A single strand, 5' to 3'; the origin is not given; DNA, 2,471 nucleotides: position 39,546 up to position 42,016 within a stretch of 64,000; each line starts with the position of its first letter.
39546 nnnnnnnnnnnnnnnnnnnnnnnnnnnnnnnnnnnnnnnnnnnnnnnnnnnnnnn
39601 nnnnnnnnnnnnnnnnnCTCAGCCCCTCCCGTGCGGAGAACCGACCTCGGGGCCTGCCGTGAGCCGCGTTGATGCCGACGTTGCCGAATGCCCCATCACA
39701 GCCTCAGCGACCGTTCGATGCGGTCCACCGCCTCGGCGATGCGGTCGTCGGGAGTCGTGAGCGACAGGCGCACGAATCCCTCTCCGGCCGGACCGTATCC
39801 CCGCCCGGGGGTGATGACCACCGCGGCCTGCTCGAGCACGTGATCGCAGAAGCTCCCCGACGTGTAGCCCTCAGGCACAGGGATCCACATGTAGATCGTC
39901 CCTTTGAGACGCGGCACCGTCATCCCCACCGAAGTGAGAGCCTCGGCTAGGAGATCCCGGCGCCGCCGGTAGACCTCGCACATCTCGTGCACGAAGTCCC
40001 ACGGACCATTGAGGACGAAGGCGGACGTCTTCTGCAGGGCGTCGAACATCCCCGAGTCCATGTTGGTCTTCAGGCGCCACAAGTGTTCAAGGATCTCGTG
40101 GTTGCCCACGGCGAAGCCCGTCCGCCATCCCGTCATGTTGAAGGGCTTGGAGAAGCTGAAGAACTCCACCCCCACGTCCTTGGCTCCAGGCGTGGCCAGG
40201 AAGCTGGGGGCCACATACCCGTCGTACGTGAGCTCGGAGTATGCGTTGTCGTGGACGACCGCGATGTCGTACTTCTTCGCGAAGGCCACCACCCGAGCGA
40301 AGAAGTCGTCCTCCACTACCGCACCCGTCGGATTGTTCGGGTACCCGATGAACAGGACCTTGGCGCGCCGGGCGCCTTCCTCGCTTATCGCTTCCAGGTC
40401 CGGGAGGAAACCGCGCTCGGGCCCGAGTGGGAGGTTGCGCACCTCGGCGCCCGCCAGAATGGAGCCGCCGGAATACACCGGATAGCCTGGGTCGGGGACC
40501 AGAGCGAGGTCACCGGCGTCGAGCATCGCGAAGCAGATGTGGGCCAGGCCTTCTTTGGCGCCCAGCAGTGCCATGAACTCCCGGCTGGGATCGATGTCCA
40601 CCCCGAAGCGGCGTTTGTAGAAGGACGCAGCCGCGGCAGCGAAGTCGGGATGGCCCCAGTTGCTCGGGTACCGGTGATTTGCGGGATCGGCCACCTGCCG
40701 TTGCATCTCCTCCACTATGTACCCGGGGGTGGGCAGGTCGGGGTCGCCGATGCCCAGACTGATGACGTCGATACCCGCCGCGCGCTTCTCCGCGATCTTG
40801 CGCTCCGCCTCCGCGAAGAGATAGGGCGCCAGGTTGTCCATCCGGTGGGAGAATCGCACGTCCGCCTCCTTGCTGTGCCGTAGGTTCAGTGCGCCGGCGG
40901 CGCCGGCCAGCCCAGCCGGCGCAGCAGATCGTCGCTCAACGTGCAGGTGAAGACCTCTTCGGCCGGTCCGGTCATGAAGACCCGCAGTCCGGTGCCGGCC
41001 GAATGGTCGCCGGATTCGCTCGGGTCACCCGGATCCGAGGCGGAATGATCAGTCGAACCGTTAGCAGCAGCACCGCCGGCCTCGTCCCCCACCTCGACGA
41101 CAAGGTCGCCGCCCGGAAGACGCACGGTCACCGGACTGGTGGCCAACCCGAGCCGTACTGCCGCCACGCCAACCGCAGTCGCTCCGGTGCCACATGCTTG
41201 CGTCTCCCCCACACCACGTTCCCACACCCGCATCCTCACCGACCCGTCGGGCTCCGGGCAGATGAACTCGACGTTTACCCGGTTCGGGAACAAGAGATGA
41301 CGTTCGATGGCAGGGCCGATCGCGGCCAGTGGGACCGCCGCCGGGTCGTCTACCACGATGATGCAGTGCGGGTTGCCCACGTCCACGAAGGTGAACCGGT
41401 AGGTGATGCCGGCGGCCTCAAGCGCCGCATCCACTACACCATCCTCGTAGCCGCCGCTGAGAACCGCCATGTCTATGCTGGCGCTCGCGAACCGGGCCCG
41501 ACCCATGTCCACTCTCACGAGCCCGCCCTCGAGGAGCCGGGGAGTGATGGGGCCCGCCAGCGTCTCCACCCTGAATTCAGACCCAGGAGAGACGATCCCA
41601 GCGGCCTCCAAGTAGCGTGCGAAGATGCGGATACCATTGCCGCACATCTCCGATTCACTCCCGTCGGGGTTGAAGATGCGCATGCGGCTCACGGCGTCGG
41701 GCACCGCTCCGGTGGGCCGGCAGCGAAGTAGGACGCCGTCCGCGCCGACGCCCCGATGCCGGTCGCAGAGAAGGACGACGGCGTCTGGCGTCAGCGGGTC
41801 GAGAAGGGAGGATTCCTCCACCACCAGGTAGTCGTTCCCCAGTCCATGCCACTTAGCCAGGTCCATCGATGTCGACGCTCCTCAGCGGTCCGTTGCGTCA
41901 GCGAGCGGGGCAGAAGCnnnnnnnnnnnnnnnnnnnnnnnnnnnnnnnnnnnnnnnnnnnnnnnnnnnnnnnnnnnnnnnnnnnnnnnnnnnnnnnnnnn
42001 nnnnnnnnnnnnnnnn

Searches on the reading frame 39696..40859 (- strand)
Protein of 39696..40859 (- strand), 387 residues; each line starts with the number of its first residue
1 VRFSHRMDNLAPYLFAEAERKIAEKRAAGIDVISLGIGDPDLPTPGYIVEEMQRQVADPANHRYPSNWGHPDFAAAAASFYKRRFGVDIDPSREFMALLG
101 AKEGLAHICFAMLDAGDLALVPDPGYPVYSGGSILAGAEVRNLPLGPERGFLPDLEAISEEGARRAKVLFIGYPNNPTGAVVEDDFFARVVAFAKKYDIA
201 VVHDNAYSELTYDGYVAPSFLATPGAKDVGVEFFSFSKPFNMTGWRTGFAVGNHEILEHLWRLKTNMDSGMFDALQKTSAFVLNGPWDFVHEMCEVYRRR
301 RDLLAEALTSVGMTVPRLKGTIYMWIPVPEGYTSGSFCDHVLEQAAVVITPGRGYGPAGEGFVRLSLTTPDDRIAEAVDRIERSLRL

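Call 48: search_protein_families(library=pfam, proteins=[window:39696-40859:-], max_evalue=0.00001)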
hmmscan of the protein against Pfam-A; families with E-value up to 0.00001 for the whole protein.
window:39696-40859:- (387 aa): 1 family
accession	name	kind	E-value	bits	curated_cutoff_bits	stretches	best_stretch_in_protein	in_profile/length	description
PF00155.27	Aminotran_1_2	-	2e-56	192.2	19.7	1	31-381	2-361/361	Aminotransferase class I and II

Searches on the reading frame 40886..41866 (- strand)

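Call 48: search_protein_families(library=pfam, proteins=[window:40886-41866:-], max_evalue=0.00001)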
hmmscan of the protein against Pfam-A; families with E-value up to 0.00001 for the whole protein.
window:40886-41866:- (326 aa): 1 family
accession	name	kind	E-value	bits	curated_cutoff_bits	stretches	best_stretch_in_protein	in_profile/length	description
PF01678.24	DAP_epimerase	-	3.9e-59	198.5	34.7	2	160-264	2-109/121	Diaminopimelate epimerase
